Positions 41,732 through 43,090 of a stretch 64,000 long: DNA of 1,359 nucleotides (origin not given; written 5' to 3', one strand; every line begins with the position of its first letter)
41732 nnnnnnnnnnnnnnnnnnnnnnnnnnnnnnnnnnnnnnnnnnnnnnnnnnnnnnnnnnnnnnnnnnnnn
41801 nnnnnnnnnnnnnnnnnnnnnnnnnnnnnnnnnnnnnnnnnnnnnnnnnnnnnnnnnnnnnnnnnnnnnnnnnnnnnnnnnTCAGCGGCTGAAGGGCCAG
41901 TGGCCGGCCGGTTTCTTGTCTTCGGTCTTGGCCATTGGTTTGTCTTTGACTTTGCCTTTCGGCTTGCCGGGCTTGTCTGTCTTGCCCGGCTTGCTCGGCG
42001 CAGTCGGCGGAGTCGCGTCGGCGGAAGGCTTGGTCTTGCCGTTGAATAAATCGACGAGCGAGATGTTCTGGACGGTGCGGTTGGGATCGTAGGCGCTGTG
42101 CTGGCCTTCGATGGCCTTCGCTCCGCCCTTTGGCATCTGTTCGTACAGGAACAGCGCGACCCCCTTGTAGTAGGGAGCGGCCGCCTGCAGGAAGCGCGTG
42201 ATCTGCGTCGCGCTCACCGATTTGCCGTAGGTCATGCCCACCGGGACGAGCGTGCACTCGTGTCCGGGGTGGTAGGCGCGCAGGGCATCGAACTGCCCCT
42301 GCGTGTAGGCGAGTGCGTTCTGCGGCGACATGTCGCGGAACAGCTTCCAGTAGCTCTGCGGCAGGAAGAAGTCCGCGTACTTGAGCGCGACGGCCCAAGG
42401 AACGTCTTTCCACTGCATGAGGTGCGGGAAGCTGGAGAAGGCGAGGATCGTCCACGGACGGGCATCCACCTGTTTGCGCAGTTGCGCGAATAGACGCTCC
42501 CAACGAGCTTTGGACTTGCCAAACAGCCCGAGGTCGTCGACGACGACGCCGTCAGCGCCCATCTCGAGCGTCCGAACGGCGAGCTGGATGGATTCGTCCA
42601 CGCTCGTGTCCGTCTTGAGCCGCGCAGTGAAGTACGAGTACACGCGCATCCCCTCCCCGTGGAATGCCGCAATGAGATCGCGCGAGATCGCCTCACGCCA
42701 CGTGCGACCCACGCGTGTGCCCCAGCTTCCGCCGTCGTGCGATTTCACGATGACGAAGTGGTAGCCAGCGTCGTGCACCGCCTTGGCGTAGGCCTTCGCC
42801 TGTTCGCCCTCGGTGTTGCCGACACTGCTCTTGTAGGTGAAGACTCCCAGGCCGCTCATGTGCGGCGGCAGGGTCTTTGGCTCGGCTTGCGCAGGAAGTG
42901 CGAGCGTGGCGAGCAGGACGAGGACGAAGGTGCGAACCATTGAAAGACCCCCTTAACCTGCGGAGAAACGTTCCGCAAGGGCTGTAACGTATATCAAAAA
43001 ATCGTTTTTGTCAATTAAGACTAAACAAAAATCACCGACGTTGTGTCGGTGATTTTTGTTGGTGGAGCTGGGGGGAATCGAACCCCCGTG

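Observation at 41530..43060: GC-rich secreted hydrolase-like gene inserted between smpB and the 3' end of ssrA, with an 18-bp perfect hairpin at the far boundary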

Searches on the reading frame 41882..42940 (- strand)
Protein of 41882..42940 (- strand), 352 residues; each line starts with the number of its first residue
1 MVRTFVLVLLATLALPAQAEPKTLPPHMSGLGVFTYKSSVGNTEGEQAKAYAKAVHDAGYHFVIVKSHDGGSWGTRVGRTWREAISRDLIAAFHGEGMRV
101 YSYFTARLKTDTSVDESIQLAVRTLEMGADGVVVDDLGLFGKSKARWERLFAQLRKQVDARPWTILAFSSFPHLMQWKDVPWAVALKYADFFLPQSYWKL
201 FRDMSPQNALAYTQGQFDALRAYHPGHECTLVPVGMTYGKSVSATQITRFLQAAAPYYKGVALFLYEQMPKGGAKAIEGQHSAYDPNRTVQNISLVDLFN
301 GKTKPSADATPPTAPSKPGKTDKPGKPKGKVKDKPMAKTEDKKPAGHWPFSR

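Call 6: search_protein_families(library=pfam, proteins=[window:41882-42940:-], max_evalue=1)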
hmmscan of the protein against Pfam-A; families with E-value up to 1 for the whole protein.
window:41882-42940:- (352 aa): 1 family
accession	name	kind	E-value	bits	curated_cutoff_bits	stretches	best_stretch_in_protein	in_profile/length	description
PF02679.21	ComA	-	0.061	13.2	25.2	1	87-137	114-167/243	(2R)-phospho-3-sulfolactate synthase (ComA)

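Call 7: find_homologous_proteins(query=window:41882-42940:-)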
Query window:41882-42940:- (352 aa): 19 proteins with E <= 0.001 among 4710 candidates.
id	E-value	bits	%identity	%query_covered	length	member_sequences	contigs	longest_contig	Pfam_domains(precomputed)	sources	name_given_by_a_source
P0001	2.0e-239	812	100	100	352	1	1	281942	-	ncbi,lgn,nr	ncbi:hypothetical protein HZA85_02675 [Candidatus Uhrbacteria bacterium]|nr:hypothetical protein [Ca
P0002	6.1e-114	399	56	93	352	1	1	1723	-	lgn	-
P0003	6.3e-112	392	61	78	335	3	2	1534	-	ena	-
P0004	3.0e-107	377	54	99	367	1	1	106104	-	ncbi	-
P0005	6.8e-99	350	51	93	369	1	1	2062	-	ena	-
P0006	8.1e-98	346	52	89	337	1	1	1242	-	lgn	-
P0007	6.8e-94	333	49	95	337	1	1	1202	-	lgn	-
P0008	1.2e-92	329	48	94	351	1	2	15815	-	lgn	-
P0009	1.2e-90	322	48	91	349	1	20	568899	-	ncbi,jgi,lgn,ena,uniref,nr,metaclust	ncbi:hypothetical protein A3C09_00125 [Candidatus Uhrbacteria bacterium RIFCSPHIGHO2_02_FULL_47_44]|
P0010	2.7e-90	321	50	81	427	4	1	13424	-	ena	-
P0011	8.0e-89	316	50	78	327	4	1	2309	-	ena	-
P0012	2.9e-88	315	50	82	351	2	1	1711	-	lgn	-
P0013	9.4e-88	313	47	90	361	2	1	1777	-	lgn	-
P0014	1.8e-87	312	45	92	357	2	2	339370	-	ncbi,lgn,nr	ncbi:MAG: hypothetical protein NTX72_02240 [Candidatus Uhrbacteria bacterium]|nr:hypothetical protei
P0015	1.8e-87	312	47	94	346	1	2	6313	-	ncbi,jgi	jgi:hypothetical protein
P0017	1.9e-83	299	44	91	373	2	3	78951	-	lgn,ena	-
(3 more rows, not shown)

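Call 10: find_encoding_contigs(protein=P0004, flank=6000, max_places=2)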
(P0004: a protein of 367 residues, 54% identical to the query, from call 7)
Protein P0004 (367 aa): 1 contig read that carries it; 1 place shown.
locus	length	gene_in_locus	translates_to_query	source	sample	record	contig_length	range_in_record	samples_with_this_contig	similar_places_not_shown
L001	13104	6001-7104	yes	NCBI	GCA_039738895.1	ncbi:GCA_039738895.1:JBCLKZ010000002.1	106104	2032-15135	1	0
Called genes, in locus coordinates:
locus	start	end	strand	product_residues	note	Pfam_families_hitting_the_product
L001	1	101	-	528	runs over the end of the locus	PF11617:Cu-binding_MopE (weak)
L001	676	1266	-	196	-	-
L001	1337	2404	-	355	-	PF13180:PDZ_2, PF00595:PDZ (weak), PF17820:PDZ_6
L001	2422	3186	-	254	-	-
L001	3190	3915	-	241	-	-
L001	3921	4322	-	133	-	-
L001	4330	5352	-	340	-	PF01594:AI-2E_transport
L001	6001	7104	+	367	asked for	-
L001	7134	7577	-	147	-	PF01668:SmpB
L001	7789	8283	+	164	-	PF05198:IF3_N, PF00707:IF3_C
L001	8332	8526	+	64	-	PF01632:Ribosomal_L35p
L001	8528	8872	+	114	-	PF00453:Ribosomal_L20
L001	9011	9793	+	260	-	-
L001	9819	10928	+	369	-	-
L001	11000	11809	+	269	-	PF01479:S4, PF00849:PseudoU_synth_2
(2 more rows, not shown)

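Call 11: find_encoding_contigs(protein=P0009, flank=6000, max_places=2)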
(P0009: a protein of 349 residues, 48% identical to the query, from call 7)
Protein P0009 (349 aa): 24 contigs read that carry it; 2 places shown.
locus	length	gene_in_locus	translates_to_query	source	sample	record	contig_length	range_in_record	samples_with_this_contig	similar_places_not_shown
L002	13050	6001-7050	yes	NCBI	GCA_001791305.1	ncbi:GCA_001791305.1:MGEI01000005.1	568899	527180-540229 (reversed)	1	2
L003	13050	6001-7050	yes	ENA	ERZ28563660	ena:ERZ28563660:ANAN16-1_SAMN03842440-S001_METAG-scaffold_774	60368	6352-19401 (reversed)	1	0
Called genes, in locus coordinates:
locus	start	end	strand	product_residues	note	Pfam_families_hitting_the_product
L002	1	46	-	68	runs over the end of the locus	-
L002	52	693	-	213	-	PF02706:Wzz (weak), PF13807:GNVR (weak)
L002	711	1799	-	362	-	PF14685:PDZ_Tricorn (faint), PF13180:PDZ_2, PF00595:PDZ (weak), PF17820:PDZ_6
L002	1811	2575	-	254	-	-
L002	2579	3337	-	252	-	-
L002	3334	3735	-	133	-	-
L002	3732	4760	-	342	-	PF01594:AI-2E_transport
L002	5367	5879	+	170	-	-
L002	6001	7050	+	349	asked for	-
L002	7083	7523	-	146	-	PF01668:SmpB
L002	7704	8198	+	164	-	PF05198:IF3_N, PF00707:IF3_C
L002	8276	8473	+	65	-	PF01632:Ribosomal_L35p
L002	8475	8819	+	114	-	PF00453:Ribosomal_L20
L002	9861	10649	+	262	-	PF01479:S4, PF00849:PseudoU_synth_2 (weak)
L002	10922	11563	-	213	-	-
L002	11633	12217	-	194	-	-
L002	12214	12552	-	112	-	-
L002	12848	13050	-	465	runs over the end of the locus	PF00224:PK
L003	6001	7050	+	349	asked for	-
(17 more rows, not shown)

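Call 12: find_encoding_contigs(protein=P0014, flank=6000, max_places=2)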
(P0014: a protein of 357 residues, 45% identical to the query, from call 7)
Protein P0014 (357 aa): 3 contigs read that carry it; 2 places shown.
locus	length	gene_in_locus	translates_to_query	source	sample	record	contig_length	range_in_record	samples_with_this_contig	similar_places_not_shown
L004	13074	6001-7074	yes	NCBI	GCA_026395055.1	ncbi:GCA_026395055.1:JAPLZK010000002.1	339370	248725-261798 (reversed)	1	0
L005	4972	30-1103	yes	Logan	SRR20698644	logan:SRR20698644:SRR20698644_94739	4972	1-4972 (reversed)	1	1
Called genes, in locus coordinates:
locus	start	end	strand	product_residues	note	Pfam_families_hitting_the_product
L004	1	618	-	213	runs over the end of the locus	PF02706:Wzz (weak), PF13807:GNVR (weak)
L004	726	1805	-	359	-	PF13180:PDZ_2, PF17820:PDZ_6 (faint)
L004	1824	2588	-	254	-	PF18900:DUF5656 (weak)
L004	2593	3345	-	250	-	-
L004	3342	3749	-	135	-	-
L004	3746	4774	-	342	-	PF01594:AI-2E_transport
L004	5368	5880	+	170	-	-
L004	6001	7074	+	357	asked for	-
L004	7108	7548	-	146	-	PF01668:SmpB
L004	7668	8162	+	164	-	PF05198:IF3_N, PF00707:IF3_C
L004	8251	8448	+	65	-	PF01632:Ribosomal_L35p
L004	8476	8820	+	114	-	PF00453:Ribosomal_L20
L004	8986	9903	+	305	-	-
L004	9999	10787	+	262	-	PF01479:S4, PF00849:PseudoU_synth_2 (weak)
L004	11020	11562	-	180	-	PF18914:DUF5666 (weak)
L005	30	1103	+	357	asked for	-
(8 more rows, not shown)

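Call 13: find_encoding_contigs(protein=P0017, flank=6000, max_places=2)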
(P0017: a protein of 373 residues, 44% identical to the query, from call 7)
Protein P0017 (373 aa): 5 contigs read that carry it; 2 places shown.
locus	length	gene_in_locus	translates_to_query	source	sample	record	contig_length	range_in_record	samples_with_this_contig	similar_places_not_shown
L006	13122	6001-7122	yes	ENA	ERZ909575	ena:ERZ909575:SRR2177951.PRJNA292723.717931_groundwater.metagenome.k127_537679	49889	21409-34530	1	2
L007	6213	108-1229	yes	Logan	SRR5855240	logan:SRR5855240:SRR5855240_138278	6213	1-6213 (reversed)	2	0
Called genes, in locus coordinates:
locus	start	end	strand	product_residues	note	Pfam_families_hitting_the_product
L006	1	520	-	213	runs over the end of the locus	PF02706:Wzz (weak), PF13807:GNVR (faint)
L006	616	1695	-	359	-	PF00595:PDZ, PF13180:PDZ_2, PF17820:PDZ_6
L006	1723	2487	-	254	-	PF18900:DUF5656 (weak)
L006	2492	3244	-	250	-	-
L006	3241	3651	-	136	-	-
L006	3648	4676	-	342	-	PF01594:AI-2E_transport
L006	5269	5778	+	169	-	-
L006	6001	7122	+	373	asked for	-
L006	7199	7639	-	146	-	PF01668:SmpB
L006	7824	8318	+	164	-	PF05198:IF3_N, PF00707:IF3_C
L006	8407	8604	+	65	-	PF01632:Ribosomal_L35p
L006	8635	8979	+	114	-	PF00453:Ribosomal_L20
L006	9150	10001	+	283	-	-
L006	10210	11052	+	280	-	PF04258:Peptidase_A22B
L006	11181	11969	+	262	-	PF01479:S4, PF00849:PseudoU_synth_2 (weak)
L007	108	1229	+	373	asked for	-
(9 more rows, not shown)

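Call 18: search_solved_structures(query=A1, max_evalue=10, show_alignments=2)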
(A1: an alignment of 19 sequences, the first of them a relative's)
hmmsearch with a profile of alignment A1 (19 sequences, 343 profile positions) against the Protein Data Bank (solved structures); distinct sequences matched with E-value up to 10: 0.

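Call 20: find_related_loci(query=A1, collection=genome_contigs, flank=5000)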
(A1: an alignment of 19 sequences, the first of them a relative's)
Query A1 (352 aa) in genome_contigs; peptide patterns used: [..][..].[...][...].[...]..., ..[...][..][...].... (x = any residue, [..] = any of these).
493 stretches matched a pattern; 7 encode a relative of the query (tblastn E <= 1e-3); 7 distinct loci.
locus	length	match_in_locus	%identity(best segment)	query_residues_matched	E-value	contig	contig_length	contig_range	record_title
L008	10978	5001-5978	48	4-324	2e-99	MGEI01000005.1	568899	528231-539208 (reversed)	MAG: Candidatus Uhrbacteria bacterium RIFCSPLOWO2_01_FULL_47_17 rifcsplowo2_01_scaffold_74, whole genome shotgun sequenc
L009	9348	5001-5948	48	1-300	1e-98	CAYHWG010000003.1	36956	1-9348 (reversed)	MAG TPA_asm: uncultured Gammaproteobacteria bacterium isolate ERP119705_co15_652 genome assembly, contig: NODE_825_lengt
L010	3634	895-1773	50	17-300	1e-96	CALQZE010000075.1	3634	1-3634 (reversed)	MAG: Candidatus Uhrbacteria bacterium RIFOXYB12_FULL_58_10 isolate ZH-Jul18-43 genome assembly, contig: ZH-Jul18-C48290,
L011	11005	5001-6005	45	1-328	7e-95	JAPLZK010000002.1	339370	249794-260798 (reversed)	MAG: Candidatus Uhrbacteria bacterium isolate LacPavin_0818_WC45_MAG_46_11 LacPavin_0818_WC45_scaffold_196862, whole gen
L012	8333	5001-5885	48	6-306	6e-89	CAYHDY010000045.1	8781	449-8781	MAG TPA_asm: uncultured Gammaproteobacteria bacterium isolate ERP119702_co1_211 genome assembly, contig: NODE_11038_leng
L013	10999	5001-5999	44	5-323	7e-88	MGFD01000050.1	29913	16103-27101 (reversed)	MAG: Candidatus Uhrbacteria bacterium RIFOXYB2_FULL_45_11 rifoxyb2_full_scaffold_552, whole genome shotgun sequence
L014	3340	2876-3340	49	1-159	2e-40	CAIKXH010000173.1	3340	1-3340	Candidatus Uhrbacteria bacterium isolate Loclat_bin-13963 genome assembly, contig: bin-13963:173/176, whole genome shotg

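Call 29: find_encoding_contigs(protein=P0002, flank=3000, max_places=2)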
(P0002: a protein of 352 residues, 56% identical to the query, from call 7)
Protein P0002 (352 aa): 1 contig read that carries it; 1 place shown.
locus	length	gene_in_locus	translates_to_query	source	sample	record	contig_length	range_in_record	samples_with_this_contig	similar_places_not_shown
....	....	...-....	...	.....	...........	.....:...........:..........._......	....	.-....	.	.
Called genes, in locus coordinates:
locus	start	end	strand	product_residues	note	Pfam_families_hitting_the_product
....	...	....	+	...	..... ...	-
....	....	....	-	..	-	?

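Call 30: find_encoding_contigs(protein=P0003, flank=3000, max_places=2)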
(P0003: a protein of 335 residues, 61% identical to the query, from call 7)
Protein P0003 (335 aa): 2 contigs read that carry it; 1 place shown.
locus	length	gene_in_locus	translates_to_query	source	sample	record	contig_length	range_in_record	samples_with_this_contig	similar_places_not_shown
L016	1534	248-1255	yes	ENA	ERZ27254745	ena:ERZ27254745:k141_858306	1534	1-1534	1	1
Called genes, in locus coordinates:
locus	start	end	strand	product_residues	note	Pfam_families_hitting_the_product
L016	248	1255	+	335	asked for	-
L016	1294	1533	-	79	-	?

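Call 33: predict_structure(alignment_id=A1)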
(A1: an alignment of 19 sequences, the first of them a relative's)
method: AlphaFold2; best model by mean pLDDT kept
length: 352 residues; sequences in the alignment: 19
mean_pLDDT: 81.0   pTM: 0.77
mean pLDDT of the five models: 81.0, 79.3, 79.0, 78.7, 77.7
residues with pLDDT >= 90: 190; 70-90: 72; 50-70: 45; < 50: 45
segments of 3 or more residues with pLDDT < 50: 307-324, 326-352
pLDDT, mean of each block of 10 residues (from residue 1): 59 58 91 81 85 94 82 67 87 97 89 91 95 80 87 98 95 76 93 91 91 94 91 91 95 97 90 94 93 92 59 43 42 41 37 29
secondary structure, 60 per line:
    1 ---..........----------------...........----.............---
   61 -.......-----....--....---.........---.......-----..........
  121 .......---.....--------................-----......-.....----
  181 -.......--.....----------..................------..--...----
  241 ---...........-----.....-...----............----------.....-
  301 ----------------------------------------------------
elements in order: H4-13 E30-36 H37-40 H45-57 E62-68 E74-77 E80-83 H87-95 E99-105 H111-127 E131-135 H144-159 E165-170 H172-176 H182-188 E191-195 H206-223 E234-236 H244-254 E260-264 H273-284 H295-299

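Call 36: search_protein_representatives(alignment_id=A1)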
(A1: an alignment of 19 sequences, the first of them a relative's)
Query: 19 sequences, 343 profile positions. Proteins with E-value up to 0.001 (for the whole library): 239; up to 1e-10: 43; up to 1e-30: 8. The best 150 are listed.
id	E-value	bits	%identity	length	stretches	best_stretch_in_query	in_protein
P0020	6.4e-128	443.0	-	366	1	4-330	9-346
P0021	1.4e-63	231.5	-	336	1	6-292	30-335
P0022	5.1e-58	213.2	-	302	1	1-291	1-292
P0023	1.6e-48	181.9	-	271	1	1-260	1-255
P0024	1.1e-45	172.7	-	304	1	27-285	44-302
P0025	3.9e-34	134.6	-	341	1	6-306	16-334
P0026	1.8e-33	132.4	-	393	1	44-309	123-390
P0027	1.9e-32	129.1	-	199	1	90-284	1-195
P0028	9.3e-30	120.2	-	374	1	19-310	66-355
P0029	4.1e-24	101.7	-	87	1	2-80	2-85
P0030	2.0e-22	96.2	-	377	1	16-284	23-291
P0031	1.1e-21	93.7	-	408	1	30-285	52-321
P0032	1.8e-21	93.0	-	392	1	8-288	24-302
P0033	7.2e-19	84.4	-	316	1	7-286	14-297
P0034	2.8e-18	82.5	-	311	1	26-295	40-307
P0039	4.9e-16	75.1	-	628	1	29-250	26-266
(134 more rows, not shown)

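Call 39: search_protein_families(library=pfam, alignment_id=A2, max_evalue=0.001)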
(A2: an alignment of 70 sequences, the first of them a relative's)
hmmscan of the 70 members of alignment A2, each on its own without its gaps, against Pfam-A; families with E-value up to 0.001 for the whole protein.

A. member 1, P0001 (352 aa): 0 families

B. families by the number of members that match (of 70 scanned): 54 families (the first 25 are shown)
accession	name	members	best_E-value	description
PF25275.1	Golvesin_C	5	1.8e-91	Golvesin C-terminal domain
PF05048.19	NosD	4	2e-62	Periplasmic copper-binding protein (NosD)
PF00041.27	fn3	4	2.8e-56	Fibronectin type III domain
PF13927.12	Ig_3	3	2.2e-63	Immunoglobulin domain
PF07679.22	I-set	3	1.4e-45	Immunoglobulin I-set domain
PF13229.12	Beta_helix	3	1.7e-42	Right handed beta helix region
PF17210.9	SdrD_B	3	3.8e-22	SdrD B-like domain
PF16656.11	Pur_ac_phosph_N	3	1.4e-19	Purple acid Phosphatase, N-terminal domain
PF13620.12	CarboxypepD_reg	3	1.9e-18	Carboxypeptidase regulatory-like domain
PF18962.6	Por_Secre_tail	3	2.3e-09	Secretion system C-terminal sorting domain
PF13715.12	CarbopepD_reg_2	3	2.3e-07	CarboxypepD_reg-like domain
PF13895.12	Ig_2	2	1.1e-28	Immunoglobulin domain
PF24489.1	Ig_J_second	2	9.2e-23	Tip attachment protein J second Ig-like domain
PF00047.31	ig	2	1.1e-12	Immunoglobulin domain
PF07705.17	CARDB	2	1.7e-11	CARDB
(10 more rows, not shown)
